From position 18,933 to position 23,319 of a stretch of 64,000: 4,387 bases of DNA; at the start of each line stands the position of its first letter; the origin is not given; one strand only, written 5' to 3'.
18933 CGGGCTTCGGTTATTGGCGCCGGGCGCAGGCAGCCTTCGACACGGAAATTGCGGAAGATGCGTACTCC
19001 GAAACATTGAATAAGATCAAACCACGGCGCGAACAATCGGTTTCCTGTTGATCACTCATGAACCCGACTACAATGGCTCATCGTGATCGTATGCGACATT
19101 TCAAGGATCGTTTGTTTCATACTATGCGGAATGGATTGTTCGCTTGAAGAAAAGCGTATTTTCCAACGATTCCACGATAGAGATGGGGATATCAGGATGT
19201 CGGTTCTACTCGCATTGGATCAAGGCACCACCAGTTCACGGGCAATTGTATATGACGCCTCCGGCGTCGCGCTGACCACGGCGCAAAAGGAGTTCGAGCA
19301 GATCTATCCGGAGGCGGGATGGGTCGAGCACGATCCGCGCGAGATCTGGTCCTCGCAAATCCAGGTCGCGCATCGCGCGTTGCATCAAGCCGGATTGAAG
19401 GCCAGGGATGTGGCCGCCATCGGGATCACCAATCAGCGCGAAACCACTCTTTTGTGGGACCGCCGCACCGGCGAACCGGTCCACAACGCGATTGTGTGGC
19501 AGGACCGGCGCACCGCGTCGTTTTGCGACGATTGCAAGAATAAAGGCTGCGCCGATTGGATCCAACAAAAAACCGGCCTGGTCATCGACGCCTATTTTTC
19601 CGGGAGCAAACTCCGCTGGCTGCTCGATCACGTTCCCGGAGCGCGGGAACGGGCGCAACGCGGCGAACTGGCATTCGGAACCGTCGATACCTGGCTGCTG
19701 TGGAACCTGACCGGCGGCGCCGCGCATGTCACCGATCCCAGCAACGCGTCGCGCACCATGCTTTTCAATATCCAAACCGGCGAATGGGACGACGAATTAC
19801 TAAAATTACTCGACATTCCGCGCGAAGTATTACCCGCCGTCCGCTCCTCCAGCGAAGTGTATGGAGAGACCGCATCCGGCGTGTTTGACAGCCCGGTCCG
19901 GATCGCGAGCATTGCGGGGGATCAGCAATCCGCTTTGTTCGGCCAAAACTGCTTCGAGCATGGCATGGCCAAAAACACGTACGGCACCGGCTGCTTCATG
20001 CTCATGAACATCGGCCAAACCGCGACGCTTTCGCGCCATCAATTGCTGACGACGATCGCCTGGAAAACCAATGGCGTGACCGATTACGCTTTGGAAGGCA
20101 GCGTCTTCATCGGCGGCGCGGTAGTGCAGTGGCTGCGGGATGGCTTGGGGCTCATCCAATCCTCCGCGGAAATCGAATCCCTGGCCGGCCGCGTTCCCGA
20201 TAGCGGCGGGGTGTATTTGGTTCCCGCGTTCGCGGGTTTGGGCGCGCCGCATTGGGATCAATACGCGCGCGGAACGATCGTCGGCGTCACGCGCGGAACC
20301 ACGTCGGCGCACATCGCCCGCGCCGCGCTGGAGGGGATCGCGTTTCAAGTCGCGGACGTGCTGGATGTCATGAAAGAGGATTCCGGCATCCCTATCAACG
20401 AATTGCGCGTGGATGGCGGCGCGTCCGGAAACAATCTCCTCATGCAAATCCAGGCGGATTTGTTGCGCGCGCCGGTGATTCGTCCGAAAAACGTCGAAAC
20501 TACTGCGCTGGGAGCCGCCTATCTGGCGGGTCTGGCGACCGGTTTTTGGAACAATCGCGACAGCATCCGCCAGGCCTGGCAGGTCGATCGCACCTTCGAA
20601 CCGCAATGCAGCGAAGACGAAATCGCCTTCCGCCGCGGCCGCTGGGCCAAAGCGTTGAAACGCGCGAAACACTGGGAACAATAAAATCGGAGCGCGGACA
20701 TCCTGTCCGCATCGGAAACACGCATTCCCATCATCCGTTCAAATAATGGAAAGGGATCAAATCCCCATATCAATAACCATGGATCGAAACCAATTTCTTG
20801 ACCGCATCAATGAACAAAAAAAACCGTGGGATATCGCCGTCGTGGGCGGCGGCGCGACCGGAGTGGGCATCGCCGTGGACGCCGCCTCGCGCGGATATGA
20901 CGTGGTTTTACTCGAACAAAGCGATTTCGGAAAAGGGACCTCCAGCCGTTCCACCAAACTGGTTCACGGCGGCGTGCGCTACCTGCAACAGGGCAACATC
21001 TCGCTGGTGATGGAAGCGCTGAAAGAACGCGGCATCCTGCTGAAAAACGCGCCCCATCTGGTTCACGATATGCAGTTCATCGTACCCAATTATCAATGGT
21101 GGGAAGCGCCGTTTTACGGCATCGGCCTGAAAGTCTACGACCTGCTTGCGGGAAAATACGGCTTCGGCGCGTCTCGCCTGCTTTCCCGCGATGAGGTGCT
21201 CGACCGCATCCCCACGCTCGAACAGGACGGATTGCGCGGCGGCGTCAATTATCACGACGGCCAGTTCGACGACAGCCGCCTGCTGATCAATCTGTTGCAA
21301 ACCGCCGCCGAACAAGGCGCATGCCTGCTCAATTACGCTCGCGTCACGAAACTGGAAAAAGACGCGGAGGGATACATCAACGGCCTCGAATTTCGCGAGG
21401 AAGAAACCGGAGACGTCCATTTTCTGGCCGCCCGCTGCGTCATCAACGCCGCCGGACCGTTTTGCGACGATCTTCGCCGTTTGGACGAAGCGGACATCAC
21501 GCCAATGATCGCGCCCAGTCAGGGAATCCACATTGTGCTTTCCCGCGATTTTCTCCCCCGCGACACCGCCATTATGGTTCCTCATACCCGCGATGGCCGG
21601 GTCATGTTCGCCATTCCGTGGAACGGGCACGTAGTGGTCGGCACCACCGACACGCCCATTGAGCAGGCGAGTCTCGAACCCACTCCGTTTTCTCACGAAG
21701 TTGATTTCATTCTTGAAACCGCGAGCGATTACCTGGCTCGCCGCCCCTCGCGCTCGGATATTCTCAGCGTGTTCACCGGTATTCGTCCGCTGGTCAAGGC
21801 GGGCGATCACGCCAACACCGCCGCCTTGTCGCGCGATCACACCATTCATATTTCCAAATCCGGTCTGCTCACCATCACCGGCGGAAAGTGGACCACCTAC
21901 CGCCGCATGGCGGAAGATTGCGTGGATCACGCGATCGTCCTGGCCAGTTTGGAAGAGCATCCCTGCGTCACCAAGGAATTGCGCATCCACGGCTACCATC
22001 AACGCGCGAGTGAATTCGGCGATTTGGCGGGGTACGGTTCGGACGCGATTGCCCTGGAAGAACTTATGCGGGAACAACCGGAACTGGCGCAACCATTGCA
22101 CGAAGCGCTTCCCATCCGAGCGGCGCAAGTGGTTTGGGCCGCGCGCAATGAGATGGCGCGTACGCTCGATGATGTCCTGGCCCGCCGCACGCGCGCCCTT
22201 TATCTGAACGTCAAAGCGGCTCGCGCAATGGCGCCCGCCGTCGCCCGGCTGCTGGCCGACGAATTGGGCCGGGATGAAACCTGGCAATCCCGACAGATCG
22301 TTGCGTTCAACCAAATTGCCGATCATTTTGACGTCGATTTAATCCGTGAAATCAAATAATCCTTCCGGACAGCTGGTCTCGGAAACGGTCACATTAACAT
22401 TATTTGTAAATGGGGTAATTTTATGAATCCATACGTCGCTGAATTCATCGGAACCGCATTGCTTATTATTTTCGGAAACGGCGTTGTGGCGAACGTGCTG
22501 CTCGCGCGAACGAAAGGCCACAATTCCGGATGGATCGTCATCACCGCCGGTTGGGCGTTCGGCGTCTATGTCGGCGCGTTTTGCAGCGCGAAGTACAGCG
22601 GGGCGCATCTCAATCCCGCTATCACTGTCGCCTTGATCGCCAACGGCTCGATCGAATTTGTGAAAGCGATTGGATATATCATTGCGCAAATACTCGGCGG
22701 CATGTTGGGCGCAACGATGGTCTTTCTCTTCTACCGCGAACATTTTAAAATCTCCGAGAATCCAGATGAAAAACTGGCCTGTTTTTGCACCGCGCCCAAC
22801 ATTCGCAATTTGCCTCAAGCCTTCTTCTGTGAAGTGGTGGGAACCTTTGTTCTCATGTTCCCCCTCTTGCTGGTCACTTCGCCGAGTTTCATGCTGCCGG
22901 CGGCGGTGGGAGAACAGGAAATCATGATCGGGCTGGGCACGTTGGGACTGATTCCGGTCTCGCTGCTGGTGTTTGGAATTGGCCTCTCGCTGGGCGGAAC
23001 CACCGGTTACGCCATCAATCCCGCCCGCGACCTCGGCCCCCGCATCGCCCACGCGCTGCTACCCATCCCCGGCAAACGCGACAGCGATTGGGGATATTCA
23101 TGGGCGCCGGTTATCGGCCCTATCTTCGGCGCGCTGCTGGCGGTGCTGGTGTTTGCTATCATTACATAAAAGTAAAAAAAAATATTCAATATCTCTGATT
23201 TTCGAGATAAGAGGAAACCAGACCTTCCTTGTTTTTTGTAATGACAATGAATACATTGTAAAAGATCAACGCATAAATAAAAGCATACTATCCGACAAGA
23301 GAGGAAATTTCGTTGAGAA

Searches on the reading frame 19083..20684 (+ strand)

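Call 63: search_protein_families(library=pfam, proteins=[window:19083-20684:+], max_evalue=0.001)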
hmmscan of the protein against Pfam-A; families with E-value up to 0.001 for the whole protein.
window:19083-20684:+ (533 aa): 2 families
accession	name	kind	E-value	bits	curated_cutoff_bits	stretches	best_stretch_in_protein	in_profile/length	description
PF00370.27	FGGY_N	-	1.6e-79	267.4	28.8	1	42-287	2-245/245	FGGY family of carbohydrate kinases, N-terminal domain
PF02782.22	FGGY_C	-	1.4e-45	155.9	27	1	297-485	2-197/198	FGGY family of carbohydrate kinases, C-terminal domain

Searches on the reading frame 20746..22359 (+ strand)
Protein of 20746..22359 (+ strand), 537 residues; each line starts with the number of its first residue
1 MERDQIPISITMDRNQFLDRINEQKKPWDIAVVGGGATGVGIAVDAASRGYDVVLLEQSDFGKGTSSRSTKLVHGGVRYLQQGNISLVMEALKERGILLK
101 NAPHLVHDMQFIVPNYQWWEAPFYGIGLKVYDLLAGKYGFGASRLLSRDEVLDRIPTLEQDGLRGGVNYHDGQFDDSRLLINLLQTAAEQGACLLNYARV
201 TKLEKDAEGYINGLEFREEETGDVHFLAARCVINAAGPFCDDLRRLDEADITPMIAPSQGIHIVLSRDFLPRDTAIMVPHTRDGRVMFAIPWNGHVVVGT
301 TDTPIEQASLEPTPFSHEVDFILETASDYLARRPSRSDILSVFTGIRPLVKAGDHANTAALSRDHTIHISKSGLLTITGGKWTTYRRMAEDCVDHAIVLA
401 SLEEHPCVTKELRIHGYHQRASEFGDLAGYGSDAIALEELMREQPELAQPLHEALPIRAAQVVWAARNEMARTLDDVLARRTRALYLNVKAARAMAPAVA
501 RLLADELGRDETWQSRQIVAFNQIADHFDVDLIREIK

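Call 64: search_protein_families(library=pfam, proteins=[window:20746-22359:+], max_evalue=0.001)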
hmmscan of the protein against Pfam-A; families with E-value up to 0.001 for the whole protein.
window:20746-22359:+ (537 aa): 6 families
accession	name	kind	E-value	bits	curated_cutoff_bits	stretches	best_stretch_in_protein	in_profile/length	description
PF01266.30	DAO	-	5.8e-61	207.4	27.9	1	29-386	1-353/353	FAD dependent oxidoreductase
PF16901.10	DAO_C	-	1.4e-22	80.3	31.4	1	429-512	39-124/126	C-terminal domain of alpha-glycerophosphate oxidase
PF12831.13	FAD_oxidored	-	8.2e-08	32.4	27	1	29-70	1-42/416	FAD dependent oxidoreductase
PF07992.20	Pyr_redox_2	-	2.3e-05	24.4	26.1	1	19-60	134-175/291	Pyridine nucleotide-disulphide oxidoreductase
PF00890.30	FAD_binding_2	-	8.1e-05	22.4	20.4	0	29-69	1-41/414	FAD binding domain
PF13450.12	NAD_binding_8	-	0.00058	20.5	21.9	0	32-61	1-31/68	NAD(P)-binding Rossmann-like domain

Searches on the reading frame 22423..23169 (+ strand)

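Call 64: search_protein_families(library=pfam, proteins=[window:22423-23169:+], max_evalue=0.001)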
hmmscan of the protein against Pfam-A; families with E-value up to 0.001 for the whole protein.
window:22423-23169:+ (248 aa): 1 family
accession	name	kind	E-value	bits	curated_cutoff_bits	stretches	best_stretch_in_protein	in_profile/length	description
PF00230.25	MIP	-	5.1e-42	144.6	25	1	4-244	11-222/222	Major intrinsic protein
